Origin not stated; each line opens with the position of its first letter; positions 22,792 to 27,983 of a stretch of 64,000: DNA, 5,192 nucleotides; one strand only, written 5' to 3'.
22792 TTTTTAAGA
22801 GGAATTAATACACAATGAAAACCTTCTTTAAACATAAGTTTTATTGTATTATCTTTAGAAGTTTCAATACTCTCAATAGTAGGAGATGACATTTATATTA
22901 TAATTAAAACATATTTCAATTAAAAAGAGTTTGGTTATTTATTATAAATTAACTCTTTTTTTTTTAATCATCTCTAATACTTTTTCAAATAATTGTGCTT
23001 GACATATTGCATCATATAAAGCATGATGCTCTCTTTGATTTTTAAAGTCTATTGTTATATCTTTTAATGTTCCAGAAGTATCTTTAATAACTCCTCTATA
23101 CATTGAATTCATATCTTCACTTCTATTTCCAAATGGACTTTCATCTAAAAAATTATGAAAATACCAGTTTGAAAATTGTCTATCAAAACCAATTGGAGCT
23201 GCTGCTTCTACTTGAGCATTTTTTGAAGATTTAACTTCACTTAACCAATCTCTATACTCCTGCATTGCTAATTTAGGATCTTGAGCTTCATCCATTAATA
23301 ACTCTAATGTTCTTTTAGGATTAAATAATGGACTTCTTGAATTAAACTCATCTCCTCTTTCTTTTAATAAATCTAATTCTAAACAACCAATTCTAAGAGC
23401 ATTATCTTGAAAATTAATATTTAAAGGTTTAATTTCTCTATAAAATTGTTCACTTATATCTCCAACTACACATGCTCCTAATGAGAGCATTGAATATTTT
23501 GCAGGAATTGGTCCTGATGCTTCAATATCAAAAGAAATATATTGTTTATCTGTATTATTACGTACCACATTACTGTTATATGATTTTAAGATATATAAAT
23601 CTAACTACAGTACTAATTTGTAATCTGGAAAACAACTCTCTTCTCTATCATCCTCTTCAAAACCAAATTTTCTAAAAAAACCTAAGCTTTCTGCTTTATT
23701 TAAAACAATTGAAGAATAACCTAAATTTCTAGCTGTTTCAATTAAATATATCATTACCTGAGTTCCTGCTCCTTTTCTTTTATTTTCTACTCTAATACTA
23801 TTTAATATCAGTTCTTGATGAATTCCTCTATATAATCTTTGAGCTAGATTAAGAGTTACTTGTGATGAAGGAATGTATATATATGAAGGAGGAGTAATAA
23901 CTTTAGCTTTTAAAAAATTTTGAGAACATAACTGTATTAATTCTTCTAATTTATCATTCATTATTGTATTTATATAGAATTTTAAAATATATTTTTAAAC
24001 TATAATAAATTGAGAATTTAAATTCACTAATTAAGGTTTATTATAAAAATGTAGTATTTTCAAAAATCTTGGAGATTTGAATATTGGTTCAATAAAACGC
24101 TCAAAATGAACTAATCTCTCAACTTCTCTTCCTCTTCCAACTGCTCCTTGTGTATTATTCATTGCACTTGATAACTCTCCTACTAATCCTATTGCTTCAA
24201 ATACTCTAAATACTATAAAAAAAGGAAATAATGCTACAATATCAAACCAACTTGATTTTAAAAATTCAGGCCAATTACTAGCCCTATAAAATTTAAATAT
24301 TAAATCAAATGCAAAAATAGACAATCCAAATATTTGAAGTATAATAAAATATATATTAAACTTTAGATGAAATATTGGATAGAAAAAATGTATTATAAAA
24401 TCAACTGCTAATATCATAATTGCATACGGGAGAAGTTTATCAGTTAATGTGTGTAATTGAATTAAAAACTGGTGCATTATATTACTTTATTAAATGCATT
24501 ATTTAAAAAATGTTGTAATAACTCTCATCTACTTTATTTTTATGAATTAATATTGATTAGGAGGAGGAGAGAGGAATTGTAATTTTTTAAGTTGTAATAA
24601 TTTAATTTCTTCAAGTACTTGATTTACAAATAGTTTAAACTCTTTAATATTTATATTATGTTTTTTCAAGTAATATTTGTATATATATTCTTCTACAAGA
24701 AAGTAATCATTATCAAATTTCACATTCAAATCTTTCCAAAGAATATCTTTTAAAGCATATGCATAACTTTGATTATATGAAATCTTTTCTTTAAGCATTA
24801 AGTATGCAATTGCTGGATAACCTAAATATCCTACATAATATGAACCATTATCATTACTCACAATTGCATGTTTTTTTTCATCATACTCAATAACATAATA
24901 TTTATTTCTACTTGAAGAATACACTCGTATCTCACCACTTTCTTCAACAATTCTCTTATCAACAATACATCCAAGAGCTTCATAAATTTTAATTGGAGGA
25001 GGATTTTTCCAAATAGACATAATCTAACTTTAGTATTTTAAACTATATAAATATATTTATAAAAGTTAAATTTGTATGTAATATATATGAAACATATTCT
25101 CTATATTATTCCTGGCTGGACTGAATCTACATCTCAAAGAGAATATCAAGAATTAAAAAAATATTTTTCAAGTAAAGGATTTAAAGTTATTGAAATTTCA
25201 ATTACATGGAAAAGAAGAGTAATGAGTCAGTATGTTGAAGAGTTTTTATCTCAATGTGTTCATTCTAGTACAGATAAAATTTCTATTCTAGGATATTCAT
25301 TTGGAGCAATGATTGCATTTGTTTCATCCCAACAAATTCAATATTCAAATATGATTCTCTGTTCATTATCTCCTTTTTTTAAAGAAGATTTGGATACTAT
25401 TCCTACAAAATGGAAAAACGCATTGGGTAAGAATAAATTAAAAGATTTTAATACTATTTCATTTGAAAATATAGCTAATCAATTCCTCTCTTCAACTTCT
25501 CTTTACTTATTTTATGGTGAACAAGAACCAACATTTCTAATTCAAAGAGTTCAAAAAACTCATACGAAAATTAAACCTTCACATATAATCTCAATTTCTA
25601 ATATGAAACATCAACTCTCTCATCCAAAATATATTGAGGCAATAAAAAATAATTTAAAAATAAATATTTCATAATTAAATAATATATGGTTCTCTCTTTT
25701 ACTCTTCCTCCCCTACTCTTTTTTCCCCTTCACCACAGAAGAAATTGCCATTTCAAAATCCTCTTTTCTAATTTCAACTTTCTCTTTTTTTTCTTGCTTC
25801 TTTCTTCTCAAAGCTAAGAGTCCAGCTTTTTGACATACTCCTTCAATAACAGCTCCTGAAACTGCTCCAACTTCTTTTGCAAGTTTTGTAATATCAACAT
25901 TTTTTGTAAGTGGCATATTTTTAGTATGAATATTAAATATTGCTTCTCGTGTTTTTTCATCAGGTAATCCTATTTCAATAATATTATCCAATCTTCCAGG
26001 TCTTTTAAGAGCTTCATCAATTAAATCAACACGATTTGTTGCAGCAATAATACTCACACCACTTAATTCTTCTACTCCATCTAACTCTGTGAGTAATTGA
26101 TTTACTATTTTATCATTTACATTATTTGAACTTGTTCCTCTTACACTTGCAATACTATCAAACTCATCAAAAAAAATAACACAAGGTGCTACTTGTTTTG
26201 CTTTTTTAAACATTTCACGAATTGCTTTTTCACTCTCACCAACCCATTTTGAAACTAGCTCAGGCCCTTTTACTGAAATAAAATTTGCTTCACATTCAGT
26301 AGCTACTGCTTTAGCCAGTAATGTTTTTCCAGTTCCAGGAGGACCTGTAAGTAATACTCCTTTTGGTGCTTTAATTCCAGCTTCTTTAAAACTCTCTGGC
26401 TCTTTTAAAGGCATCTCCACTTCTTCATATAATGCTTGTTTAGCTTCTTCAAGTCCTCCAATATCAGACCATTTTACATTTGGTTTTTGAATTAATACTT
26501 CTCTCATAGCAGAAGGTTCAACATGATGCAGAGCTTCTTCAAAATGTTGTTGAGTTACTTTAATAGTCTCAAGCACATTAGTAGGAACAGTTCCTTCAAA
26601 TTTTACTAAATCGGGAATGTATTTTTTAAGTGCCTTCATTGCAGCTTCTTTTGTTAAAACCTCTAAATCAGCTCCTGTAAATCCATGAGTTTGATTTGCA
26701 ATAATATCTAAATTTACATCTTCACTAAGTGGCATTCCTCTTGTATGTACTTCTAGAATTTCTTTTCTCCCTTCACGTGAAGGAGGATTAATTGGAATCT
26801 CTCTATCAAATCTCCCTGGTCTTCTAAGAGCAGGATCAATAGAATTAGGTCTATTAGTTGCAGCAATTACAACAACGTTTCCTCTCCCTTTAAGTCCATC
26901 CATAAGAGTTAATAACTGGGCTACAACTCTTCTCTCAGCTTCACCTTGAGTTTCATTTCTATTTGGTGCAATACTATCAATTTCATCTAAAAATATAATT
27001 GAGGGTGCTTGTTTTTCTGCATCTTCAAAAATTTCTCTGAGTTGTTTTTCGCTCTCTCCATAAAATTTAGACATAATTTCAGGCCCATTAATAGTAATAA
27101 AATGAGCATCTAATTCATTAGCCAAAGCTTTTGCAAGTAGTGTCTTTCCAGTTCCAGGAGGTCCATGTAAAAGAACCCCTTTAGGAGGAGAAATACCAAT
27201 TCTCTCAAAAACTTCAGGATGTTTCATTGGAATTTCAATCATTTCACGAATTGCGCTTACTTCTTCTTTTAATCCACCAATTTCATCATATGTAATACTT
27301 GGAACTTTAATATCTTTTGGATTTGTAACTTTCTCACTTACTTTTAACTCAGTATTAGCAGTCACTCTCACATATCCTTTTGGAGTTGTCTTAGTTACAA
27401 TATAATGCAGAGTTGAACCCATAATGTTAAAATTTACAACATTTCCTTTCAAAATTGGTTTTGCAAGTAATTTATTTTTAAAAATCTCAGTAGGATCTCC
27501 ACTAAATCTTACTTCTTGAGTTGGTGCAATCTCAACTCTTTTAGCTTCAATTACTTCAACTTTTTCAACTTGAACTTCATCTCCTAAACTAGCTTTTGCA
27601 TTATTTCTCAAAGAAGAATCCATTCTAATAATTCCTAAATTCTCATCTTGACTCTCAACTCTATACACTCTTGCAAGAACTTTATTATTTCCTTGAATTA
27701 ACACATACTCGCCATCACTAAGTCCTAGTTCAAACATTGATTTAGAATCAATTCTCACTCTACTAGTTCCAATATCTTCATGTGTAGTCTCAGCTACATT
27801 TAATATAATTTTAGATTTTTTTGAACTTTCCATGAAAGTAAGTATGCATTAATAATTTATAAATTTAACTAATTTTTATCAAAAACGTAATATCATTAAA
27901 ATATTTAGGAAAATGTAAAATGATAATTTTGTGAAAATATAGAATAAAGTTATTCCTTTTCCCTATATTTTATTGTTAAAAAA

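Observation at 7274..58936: Recurring phenomenon: five conserved genes each carry a downstream echo of their own 3' end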

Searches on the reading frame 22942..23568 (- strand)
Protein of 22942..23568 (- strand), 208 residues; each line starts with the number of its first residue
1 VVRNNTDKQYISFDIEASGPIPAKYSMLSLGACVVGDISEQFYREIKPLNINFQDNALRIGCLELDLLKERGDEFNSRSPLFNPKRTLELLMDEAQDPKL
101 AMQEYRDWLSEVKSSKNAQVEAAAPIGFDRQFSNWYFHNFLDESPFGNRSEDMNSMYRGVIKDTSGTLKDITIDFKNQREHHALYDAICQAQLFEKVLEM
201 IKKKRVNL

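Call 62: search_protein_families(library=pfam, proteins=[window:22942-23568:-], max_evalue=0.01)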
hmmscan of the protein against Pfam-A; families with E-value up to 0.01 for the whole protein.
window:22942-23568:- (208 aa): 2 families
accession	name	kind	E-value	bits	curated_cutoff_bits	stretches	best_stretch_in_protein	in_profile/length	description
PF16473.11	Rv2179c-like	-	5.7e-08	33.1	27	1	11-197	3-176/177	3'-5' exoribonuclease Rv2179c-like domain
PF00929.31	RNase_T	-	0.0092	17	24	0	117-194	83-164/164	Exonuclease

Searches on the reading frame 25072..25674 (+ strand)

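Call 62: search_protein_families(library=pfam, proteins=[window:25072-25674:+], max_evalue=0.01)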
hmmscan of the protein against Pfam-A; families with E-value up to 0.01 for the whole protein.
window:25072-25674:+ (200 aa): 3 families
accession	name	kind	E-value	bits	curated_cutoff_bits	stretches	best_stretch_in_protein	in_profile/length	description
PF12146.15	Hydrolase_4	-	0.00044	20.1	27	1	60-141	67-150/239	Serine aminopeptidase, S33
PF05057.20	DUF676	-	0.0032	17.4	20.3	1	46-94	57-104/217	Putative serine esterase (DUF676)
PF06821.19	Ser_hydrolase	-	0.0068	16.8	22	1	11-89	2-76/172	Serine hydrolase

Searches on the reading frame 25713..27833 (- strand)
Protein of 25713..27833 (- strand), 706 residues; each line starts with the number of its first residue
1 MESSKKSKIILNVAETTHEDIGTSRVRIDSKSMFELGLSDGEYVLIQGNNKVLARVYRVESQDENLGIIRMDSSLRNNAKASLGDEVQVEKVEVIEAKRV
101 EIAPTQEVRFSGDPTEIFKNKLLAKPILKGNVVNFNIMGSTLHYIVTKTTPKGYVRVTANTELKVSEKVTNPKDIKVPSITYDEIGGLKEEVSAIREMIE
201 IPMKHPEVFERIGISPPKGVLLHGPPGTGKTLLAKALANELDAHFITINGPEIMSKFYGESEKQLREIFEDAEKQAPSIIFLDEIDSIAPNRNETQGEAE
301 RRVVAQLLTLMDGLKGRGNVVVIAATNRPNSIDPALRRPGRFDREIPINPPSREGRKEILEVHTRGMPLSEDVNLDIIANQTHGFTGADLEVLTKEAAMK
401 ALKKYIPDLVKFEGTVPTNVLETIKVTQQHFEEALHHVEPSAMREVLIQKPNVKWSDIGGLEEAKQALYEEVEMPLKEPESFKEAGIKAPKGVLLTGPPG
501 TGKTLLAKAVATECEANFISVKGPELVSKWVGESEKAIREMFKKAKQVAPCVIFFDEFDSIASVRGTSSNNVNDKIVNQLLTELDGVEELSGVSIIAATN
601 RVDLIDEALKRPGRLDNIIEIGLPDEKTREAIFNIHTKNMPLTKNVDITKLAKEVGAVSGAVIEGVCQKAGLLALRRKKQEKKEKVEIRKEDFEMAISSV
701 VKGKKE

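Call 62: search_protein_families(library=pfam, proteins=[window:25713-27833:-], max_evalue=0.01)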
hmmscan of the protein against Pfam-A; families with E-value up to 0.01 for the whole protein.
window:25713-27833:- (706 aa): 56 families (the best 25 are shown)
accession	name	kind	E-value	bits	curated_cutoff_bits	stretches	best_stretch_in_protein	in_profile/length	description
PF00004.35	AAA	-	4e-99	328.6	21.2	2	220-348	1-129/131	ATPase family associated with various cellular activities (AAA)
PF02359.24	CDC48_N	-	2.4e-24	85.8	35.1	1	11-93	2-84/85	Cell division protein 48 (CDC48), N-terminal domain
PF17862.7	AAA_lid_3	-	2.7e-19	68.8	27.2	2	372-408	1-37/45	AAA+ lid domain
PF13191.12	AAA_16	-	6.4e-17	63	32.6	2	209-322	16-136/167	AAA ATPase domain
PF05496.18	RuvB_N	-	4.2e-15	56.3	27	2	219-295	35-103/159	Holliday junction DNA helicase RuvB P-loop domain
PF07724.20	AAA_2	-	4.1e-14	53.4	27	2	220-313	6-101/166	AAA domain (Cdc48 subfamily)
PF07728.20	AAA_5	-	5.7e-14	52.7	22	2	219-338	1-137/139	AAA domain (dynein-related subfamily)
PF13401.12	AAA_22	-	1.2e-12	48.7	27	2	220-278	8-64/130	AAA domain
PF20720.3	nSTAND3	-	1.2e-12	48.2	27.2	2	220-360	20-149/155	Novel STAND NTPase 3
PF06068.19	TIP49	-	1.3e-12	48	23.8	2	218-262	51-97/347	TIP49 P-loop domain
PF13173.12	AAA_14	-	1.5e-11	44.8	27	2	220-288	5-74/129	AAA domain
PF02933.23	CDC48_2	-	1.8e-11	43.9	22.4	1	109-168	1-60/64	Cell division protein 48 (CDC48), domain 2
PF13671.12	AAA_33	-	2.2e-11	44.7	27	1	220-328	2-80/143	AAA domain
PF13521.12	AAA_28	-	3.2e-09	37.6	27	1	220-271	2-49/164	AAA domain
PF00910.28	RNA_helicase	-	3.4e-08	34.4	21.5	1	220-255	1-36/105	RNA helicase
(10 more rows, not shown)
